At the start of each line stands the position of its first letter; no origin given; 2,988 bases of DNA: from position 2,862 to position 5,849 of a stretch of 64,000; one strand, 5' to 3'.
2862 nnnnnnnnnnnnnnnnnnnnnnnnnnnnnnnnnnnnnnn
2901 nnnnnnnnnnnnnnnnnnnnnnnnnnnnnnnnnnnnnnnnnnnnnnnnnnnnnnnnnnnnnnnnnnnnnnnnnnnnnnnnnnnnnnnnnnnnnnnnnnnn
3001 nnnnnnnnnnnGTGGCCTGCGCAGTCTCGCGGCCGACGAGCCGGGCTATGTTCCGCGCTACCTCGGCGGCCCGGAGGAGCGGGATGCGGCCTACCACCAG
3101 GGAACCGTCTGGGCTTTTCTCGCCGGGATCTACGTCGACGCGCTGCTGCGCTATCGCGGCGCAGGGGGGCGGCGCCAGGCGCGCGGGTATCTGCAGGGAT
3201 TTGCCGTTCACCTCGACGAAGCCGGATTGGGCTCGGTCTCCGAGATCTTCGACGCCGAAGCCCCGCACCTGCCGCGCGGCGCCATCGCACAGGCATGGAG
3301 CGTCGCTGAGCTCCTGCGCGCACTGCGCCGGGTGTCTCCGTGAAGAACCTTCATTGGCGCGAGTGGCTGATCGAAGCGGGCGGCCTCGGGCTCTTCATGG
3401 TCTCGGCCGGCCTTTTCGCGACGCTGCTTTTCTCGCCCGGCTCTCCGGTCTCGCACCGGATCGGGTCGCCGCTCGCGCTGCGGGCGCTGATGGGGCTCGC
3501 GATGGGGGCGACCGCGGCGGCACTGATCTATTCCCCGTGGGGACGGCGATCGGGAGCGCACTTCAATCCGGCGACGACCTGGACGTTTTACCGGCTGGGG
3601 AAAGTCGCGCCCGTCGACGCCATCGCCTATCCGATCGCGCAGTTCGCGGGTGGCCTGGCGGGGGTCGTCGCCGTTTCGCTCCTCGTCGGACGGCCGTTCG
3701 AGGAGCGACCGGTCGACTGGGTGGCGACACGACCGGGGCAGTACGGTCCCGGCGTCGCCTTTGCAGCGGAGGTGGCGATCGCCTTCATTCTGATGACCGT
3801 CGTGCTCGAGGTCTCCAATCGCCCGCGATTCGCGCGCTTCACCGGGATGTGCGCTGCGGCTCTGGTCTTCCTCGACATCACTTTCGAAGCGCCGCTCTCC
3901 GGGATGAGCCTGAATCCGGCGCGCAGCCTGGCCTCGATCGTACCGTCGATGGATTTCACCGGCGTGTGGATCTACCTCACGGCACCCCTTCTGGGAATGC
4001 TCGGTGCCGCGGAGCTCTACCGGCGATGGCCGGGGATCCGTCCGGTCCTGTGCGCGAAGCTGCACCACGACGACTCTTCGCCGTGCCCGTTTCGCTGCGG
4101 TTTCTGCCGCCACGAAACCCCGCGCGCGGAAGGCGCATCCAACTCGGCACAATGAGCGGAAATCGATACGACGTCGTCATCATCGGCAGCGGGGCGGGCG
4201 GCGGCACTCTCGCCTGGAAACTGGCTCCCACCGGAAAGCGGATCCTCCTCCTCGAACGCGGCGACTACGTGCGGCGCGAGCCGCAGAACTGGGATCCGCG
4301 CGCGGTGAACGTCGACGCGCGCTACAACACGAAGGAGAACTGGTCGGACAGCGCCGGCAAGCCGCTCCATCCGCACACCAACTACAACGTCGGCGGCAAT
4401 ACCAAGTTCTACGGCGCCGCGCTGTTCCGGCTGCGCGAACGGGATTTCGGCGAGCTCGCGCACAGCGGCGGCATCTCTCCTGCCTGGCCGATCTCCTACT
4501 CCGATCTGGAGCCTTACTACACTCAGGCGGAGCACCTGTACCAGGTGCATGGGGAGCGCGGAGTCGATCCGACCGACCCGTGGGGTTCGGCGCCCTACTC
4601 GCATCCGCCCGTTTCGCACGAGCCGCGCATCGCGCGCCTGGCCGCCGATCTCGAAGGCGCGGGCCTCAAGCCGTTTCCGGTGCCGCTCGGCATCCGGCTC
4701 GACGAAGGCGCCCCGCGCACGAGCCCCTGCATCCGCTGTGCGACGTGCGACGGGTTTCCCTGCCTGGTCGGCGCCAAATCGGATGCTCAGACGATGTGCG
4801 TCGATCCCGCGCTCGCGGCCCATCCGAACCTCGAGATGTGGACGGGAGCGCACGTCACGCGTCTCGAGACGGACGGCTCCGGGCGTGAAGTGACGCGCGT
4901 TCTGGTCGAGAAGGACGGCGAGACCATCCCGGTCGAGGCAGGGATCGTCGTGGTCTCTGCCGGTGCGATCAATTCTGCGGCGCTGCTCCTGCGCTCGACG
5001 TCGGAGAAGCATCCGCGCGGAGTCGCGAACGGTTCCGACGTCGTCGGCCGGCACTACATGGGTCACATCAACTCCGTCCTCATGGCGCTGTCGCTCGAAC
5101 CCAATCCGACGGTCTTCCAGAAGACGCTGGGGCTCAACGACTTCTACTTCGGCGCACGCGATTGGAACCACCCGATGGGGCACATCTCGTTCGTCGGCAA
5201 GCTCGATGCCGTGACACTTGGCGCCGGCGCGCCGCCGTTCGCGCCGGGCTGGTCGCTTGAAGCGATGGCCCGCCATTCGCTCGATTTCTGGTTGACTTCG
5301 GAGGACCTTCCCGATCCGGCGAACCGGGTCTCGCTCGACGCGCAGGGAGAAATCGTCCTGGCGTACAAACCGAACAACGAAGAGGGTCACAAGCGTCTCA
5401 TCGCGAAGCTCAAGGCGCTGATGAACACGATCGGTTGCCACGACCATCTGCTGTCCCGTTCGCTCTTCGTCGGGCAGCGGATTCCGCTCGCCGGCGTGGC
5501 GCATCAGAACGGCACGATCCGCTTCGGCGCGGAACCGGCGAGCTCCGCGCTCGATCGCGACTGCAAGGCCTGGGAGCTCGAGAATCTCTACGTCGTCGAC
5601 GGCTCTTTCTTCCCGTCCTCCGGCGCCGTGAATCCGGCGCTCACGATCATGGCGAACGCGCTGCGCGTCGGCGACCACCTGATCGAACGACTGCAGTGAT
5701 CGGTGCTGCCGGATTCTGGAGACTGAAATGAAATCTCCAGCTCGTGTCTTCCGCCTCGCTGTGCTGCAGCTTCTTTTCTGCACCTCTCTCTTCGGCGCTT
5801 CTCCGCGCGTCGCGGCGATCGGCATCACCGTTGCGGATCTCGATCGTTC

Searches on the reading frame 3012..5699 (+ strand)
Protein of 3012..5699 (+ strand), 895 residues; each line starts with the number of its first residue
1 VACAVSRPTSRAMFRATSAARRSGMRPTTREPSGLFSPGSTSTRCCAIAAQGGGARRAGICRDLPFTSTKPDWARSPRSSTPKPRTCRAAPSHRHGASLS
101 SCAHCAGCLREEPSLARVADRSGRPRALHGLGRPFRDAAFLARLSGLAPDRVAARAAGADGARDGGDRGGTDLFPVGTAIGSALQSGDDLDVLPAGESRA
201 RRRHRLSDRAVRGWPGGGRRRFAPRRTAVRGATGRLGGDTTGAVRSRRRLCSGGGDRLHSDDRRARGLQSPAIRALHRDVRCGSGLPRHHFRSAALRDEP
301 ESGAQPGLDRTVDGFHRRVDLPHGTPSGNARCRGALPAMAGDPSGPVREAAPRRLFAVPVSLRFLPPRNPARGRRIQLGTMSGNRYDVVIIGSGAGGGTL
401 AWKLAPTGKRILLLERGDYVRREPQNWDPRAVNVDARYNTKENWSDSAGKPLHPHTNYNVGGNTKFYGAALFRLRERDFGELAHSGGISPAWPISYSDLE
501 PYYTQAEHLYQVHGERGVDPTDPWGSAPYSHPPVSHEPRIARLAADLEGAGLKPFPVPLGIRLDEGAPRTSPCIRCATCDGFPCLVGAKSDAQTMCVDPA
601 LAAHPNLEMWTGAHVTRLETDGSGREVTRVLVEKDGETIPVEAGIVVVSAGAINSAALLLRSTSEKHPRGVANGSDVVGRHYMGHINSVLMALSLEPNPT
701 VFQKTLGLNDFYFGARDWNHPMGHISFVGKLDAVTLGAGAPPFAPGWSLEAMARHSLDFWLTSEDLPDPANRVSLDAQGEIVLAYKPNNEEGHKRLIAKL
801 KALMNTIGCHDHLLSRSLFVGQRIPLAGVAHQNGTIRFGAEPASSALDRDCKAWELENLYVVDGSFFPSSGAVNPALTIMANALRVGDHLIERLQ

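Call 75: search_protein_families(library=pfam, proteins=[window:3012-5699:+], max_evalue=0.000001)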
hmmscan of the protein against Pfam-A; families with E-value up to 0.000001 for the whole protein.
window:3012-5699:+ (895 aa): 2 families
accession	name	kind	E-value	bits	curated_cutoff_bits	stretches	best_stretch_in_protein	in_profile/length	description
PF05199.19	GMC_oxred_C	-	1.1e-16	62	24.6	1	828-883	84-139/139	GMC oxidoreductase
PF00732.25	GMC_oxred_N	-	6.5e-09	36.4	23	1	572-680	110-211/218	GMC oxidoreductase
